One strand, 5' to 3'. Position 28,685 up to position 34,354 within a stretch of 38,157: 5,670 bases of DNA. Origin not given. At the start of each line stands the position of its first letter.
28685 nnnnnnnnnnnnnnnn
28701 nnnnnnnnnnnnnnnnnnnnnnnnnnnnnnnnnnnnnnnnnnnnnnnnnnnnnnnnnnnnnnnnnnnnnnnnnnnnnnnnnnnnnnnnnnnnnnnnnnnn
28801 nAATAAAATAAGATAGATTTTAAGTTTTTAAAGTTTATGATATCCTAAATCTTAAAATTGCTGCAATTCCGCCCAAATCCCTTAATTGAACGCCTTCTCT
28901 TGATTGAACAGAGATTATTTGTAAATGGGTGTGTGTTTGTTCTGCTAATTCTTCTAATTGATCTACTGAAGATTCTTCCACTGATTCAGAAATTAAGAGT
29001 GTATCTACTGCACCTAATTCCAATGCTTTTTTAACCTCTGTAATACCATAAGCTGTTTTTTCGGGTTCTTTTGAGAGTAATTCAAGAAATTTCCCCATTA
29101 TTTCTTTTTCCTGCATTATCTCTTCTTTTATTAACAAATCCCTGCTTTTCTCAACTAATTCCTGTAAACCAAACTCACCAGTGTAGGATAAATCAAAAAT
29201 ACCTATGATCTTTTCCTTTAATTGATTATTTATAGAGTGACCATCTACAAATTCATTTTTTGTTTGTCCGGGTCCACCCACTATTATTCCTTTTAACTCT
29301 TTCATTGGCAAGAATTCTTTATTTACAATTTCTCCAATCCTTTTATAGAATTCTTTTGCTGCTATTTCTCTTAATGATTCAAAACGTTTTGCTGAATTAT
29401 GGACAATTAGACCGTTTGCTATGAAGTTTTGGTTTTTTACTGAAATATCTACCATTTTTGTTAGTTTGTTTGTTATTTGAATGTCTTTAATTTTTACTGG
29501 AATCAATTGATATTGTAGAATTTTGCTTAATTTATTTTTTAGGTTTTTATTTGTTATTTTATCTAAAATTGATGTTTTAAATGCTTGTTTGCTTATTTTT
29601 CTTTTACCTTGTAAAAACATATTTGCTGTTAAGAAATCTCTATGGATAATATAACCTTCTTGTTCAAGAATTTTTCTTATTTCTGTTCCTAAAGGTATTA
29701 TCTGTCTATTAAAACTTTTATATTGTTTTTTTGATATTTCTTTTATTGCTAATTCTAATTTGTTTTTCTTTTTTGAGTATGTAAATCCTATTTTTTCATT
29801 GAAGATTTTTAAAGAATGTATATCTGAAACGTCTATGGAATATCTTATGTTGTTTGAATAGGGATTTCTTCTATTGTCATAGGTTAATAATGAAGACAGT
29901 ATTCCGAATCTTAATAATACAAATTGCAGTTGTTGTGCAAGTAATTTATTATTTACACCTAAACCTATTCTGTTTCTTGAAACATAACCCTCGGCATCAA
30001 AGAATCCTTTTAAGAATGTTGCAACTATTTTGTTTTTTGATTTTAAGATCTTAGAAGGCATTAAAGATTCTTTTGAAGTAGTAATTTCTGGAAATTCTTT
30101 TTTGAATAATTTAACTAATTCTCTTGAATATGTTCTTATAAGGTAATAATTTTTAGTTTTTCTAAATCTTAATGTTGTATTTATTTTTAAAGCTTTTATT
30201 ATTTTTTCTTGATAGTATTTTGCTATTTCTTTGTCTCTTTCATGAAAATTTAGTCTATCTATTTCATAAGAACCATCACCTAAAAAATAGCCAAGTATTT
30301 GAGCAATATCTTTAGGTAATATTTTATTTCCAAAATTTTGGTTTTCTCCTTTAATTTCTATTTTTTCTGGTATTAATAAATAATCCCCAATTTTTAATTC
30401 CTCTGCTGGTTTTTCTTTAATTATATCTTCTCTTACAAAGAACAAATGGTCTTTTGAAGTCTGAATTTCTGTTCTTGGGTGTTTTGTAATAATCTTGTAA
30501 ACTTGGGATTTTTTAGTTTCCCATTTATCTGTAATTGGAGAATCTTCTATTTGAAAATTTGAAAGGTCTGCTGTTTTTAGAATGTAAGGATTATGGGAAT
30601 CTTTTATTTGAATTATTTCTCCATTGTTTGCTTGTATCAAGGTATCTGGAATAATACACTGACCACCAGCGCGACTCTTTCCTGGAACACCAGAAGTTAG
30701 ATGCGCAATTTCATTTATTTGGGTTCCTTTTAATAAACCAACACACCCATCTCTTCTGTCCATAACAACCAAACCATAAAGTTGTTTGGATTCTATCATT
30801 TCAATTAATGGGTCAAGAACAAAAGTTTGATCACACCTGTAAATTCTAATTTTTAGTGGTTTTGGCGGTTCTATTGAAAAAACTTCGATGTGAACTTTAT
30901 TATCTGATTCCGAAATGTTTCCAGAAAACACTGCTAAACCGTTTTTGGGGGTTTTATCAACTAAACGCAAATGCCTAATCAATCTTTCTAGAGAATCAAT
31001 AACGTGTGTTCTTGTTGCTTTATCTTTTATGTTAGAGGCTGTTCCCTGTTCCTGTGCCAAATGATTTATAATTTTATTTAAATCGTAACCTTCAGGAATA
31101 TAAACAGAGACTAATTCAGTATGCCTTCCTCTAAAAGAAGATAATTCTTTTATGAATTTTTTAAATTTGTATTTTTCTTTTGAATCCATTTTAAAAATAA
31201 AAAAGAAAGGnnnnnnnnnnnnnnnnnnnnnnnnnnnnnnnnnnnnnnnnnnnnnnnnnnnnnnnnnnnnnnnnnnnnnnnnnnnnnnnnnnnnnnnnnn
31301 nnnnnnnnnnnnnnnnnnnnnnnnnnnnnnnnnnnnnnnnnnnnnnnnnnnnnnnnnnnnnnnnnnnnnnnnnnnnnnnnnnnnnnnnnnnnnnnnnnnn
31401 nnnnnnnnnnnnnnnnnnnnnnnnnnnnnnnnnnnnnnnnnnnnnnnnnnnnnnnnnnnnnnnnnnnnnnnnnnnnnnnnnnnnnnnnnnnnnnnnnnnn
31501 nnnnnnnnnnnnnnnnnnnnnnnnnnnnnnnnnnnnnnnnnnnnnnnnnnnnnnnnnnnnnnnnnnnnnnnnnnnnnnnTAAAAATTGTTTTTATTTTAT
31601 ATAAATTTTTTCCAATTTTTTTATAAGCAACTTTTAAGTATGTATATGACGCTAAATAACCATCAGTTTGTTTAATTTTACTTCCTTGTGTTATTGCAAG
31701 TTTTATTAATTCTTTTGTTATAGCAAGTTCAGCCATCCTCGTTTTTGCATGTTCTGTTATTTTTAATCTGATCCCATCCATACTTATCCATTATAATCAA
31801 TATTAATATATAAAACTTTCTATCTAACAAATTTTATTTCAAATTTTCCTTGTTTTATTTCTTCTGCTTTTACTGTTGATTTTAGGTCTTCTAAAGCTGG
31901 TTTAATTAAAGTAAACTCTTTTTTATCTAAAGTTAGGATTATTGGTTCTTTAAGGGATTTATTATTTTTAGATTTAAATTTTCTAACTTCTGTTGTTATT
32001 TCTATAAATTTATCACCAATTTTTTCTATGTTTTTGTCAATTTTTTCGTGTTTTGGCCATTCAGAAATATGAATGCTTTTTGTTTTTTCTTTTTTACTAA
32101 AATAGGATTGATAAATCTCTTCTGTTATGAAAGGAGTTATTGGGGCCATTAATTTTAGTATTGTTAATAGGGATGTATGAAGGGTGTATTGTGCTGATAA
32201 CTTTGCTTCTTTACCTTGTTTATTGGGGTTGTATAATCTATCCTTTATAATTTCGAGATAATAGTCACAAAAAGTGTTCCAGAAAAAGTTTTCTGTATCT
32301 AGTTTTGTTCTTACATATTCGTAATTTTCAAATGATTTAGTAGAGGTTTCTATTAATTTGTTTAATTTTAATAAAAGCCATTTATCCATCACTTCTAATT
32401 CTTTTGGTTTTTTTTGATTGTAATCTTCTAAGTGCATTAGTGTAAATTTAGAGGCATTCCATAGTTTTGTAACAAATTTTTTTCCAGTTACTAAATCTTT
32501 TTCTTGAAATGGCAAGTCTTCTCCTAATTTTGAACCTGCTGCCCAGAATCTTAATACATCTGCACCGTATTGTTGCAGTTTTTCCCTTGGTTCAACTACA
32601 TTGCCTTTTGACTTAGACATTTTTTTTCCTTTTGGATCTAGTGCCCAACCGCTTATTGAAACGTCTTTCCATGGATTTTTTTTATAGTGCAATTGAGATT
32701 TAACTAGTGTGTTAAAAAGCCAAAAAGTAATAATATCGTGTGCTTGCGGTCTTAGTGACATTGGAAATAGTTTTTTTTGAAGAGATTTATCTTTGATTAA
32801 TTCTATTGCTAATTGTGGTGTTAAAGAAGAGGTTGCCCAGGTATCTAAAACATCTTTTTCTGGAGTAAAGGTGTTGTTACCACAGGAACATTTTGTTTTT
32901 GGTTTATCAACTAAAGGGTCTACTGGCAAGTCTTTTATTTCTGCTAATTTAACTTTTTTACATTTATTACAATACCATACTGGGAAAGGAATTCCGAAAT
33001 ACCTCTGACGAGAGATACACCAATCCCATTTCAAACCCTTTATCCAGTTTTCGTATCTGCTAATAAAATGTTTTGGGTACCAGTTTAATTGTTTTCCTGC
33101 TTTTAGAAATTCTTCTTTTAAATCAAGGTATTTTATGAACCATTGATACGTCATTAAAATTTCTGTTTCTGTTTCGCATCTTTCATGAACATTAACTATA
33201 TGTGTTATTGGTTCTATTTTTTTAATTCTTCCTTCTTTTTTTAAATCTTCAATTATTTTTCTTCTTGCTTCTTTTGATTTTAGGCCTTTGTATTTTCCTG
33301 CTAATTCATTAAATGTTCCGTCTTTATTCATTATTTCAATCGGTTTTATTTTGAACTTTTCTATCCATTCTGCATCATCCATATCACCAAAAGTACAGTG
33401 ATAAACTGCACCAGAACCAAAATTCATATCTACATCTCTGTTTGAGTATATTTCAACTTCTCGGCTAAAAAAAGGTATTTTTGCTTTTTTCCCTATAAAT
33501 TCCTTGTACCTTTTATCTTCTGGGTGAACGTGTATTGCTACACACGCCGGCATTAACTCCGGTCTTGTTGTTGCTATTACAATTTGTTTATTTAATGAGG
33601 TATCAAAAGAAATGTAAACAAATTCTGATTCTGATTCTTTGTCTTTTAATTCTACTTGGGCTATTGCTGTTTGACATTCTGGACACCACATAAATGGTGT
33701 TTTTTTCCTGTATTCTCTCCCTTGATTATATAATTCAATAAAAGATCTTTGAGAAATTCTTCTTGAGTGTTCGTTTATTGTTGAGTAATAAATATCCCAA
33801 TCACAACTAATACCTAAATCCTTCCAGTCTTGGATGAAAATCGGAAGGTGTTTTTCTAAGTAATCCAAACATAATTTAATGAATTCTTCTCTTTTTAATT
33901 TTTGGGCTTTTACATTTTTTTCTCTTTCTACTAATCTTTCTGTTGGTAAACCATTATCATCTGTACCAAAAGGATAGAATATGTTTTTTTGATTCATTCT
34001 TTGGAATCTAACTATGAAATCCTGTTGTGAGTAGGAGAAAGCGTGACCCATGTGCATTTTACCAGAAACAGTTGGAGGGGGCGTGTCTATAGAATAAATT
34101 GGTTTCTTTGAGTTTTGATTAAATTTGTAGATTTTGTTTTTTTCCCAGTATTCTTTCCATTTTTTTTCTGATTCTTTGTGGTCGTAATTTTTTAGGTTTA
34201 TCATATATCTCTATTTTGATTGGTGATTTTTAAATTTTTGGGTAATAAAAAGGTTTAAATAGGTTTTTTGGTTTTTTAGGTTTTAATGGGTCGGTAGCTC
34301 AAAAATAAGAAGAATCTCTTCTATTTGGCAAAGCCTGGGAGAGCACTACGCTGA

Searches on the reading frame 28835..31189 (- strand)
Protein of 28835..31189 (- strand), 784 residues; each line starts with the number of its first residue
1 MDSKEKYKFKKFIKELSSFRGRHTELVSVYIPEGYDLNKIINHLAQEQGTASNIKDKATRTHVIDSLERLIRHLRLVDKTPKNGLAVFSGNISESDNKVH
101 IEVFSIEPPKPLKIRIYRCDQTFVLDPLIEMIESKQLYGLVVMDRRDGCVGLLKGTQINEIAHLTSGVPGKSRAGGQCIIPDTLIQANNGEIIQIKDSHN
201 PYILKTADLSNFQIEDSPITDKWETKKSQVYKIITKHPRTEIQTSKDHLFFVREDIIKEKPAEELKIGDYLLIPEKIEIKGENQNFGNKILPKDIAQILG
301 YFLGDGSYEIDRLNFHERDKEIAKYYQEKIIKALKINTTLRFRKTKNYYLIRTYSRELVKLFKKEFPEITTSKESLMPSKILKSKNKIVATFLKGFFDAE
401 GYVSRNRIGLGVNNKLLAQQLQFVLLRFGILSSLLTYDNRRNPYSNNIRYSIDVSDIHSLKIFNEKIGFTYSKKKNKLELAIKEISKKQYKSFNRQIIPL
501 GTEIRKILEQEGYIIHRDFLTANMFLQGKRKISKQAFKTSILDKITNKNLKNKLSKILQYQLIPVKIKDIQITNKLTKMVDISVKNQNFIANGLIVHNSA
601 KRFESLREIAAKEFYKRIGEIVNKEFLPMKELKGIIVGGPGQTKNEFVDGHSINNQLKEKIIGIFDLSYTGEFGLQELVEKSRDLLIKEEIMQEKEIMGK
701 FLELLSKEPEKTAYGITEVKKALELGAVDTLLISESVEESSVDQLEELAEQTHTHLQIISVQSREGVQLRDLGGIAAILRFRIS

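Call 13: search_protein_families(library=pfam, proteins=[window:28835-31189:-])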
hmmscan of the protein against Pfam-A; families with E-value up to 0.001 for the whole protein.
window:28835-31189:- (784 aa): 7 families
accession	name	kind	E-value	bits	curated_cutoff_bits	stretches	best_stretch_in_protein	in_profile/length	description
PF03464.20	eRF1_2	-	2.1e-32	112.6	27.1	2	598-686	41-131/133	eRF1 domain 2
PF03465.20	eRF1_3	-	2.7e-25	89.3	25.8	1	691-783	1-106/106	eRF1 domain 3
PF14890.11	Intein_splicing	-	6.2e-20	72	35.8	1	205-598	24-155/155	Intein splicing domain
PF14528.11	LAGLIDADG_3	-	2.2e-19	69.9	22.5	2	389-468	3-82/82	LAGLIDADG-like domain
PF03463.20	eRF1_1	-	2.3e-16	60.3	23.8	1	10-131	1-122/123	eRF1 domain 1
PF18854.6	baeRF_family10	-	8.5e-07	29.8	27.1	0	599-667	60-125/143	Bacterial archaeo-eukaryotic release factor family 10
PF01248.31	Ribosomal_L7Ae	-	0.00044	20.3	22.1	0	706-764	10-67/95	Ribosomal protein L7Ae/L30e/S12e/Gadd45 family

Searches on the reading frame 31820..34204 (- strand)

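Call 12: search_protein_families(library=pfam, proteins=[window:31820-34204:-])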
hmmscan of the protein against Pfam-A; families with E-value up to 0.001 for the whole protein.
window:31820-34204:- (794 aa): 5 families
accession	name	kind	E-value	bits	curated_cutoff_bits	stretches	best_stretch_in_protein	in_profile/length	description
PF00133.28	tRNA-synt_1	-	7.9e-88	295.4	22.7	1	16-565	2-412/414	tRNA synthetases class I (I, L, M and V)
PF08264.19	Anticodon_1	-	4.2e-37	127.7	25.1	1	607-755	1-144/148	Anticodon-binding domain of tRNA ligase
PF09334.17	tRNA-synt_1g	-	2.4e-24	86.3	20.1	2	39-183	3-132/391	tRNA synthetases class I (M)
PF01406.26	tRNA-synt_1e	-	8.3e-06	25.8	27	0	524-573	249-298/301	tRNA synthetases class I (C) catalytic domain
PF01921.24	tRNA-synt_1f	-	0.0001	21.8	27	0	520-567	274-321/360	tRNA synthetases class I (K)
